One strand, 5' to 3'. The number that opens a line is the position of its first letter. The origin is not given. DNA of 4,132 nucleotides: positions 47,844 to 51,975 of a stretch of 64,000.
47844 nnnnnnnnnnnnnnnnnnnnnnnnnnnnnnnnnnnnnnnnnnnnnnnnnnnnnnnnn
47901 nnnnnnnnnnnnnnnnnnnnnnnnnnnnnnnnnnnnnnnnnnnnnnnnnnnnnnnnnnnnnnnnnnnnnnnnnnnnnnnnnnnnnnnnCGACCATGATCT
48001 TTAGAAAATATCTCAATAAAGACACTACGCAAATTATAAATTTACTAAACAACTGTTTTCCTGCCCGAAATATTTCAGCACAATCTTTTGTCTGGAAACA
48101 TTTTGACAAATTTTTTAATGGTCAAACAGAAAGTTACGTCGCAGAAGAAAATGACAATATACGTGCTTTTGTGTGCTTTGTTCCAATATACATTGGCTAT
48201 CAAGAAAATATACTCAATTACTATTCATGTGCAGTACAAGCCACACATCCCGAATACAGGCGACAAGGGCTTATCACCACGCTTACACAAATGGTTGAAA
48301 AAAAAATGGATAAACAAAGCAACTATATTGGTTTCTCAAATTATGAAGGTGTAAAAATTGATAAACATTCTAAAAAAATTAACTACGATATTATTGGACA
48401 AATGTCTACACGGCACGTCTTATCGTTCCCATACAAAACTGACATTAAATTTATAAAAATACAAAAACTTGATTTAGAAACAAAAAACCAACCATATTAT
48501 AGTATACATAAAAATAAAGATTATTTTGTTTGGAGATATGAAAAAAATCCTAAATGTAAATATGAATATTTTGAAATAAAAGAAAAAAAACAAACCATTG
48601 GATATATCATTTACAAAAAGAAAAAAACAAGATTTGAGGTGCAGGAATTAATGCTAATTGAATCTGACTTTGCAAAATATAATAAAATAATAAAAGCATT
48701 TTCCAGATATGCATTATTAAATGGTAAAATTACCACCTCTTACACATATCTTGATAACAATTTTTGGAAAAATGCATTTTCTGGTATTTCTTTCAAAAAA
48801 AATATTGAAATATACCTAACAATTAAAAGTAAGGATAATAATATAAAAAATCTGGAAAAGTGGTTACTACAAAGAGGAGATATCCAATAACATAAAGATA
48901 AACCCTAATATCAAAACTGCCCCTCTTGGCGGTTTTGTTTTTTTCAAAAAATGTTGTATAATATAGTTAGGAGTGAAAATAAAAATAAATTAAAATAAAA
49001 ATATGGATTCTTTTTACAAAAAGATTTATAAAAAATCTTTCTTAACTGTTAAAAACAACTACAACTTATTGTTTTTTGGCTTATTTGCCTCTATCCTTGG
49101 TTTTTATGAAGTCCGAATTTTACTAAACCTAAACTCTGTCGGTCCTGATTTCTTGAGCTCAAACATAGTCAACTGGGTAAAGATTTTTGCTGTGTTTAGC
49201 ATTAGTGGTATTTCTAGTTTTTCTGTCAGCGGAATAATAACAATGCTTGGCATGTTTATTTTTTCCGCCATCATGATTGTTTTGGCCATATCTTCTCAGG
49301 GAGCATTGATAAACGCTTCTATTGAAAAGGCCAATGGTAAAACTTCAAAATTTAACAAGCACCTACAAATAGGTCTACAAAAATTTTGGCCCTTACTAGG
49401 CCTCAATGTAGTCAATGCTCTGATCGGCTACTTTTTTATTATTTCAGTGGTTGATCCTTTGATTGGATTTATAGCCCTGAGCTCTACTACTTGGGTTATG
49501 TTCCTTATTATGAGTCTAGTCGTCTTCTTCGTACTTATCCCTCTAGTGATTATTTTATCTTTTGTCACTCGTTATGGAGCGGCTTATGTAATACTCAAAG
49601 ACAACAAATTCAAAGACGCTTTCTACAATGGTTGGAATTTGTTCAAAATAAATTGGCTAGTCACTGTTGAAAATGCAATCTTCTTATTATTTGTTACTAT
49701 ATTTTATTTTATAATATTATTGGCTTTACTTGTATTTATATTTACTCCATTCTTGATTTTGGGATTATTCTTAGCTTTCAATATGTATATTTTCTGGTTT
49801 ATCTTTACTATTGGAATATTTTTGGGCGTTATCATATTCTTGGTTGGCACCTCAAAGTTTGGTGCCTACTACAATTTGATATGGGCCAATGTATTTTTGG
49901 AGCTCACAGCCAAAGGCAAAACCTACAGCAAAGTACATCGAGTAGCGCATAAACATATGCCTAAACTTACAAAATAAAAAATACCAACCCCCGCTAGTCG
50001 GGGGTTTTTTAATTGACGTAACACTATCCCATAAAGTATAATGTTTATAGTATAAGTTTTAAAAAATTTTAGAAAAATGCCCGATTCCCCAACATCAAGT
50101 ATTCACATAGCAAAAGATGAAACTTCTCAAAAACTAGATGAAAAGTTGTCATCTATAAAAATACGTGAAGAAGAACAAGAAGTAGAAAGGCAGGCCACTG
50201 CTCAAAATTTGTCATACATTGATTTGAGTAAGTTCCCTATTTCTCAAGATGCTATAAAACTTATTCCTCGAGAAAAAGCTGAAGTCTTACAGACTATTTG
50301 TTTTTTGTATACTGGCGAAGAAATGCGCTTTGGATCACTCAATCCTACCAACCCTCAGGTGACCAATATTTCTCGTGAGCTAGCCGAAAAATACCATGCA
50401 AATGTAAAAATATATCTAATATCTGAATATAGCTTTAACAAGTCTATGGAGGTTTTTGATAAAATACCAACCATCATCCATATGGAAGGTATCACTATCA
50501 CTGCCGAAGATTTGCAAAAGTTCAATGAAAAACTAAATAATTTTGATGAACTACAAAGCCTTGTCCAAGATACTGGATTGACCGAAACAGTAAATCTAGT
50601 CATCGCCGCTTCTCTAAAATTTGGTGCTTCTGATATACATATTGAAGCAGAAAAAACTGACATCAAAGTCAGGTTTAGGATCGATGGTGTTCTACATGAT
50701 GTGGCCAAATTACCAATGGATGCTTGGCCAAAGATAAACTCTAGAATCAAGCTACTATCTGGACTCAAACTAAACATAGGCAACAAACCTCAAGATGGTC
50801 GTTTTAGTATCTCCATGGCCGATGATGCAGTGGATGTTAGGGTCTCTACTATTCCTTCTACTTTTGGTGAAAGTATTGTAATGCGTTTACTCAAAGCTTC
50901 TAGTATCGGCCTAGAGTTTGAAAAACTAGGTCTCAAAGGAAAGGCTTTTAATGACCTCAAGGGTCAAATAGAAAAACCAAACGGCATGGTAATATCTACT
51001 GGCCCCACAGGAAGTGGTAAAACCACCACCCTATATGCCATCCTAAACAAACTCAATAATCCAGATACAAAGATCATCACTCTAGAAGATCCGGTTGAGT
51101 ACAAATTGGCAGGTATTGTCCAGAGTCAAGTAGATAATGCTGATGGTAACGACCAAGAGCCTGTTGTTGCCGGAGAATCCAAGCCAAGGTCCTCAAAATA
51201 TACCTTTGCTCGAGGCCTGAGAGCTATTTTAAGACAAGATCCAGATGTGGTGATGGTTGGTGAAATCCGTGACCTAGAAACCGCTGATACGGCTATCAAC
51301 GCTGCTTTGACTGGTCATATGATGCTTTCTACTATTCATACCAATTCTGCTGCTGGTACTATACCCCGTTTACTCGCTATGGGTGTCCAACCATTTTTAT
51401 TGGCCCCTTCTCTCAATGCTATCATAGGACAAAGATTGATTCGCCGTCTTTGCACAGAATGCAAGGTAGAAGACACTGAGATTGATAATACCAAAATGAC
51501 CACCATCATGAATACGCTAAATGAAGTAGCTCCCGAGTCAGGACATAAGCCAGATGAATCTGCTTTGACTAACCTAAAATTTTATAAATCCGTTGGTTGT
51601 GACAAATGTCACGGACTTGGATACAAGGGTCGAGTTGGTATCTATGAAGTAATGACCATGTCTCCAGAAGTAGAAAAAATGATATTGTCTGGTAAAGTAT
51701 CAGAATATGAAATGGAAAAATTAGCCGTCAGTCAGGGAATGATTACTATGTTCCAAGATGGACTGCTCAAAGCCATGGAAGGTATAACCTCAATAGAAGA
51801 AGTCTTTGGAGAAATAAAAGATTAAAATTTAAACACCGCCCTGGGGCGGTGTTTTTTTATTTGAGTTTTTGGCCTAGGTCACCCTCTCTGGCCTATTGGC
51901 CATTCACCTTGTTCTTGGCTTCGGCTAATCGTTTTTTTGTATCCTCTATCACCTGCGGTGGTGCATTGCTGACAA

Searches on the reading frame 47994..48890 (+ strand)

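Call 8: search_protein_families(library=pfam, proteins=[window:47994-48890:+], max_evalue=0.001)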
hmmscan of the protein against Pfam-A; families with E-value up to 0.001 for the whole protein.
window:47994-48890:+ (298 aa): 3 families
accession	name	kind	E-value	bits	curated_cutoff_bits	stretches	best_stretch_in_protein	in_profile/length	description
PF13527.13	Acetyltransf_9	-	5.8e-10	39.7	25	1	4-109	3-105/127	Acetyltransferase (GNAT) domain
PF00583.31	Acetyltransf_1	-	4.7e-08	33.8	20.7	1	13-108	3-91/116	Acetyltransferase (GNAT) family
PF13508.13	Acetyltransf_7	-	7.3e-05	23.5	27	1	46-110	4-61/84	Acetyltransferase (GNAT) domain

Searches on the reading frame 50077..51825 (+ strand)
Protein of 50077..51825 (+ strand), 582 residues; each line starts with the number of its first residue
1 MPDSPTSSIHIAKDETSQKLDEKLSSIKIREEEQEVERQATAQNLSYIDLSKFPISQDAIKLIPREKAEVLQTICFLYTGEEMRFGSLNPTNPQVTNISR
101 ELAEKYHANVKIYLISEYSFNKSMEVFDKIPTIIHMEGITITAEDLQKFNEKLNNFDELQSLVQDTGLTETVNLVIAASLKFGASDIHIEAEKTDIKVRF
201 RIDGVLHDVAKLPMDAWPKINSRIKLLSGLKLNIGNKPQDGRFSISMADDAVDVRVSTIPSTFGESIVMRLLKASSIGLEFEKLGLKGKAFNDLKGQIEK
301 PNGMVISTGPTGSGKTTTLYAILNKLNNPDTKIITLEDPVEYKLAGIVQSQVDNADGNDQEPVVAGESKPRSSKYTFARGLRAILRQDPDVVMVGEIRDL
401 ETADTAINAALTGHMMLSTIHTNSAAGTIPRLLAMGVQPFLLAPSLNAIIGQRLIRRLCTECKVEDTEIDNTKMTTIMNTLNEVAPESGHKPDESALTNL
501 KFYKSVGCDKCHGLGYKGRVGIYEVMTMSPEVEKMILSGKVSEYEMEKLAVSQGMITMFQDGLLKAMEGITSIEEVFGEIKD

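Call 8: search_protein_families(library=pfam, proteins=[window:50077-51825:+], max_evalue=0.001)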
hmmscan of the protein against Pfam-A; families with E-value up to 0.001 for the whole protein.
window:50077-51825:+ (582 aa): 3 families
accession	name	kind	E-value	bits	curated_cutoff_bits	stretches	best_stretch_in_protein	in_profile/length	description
PF00437.27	T2SSE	-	3.5e-121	404.8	24.9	1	168-577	8-369/370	Type II/IV secretion system protein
PF13401.12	AAA_22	-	3.2e-05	24.7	27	1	301-405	4-99/130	AAA domain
PF20720.3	nSTAND3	-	0.00071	19.7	27.2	0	291-342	7-57/155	Novel STAND NTPase 3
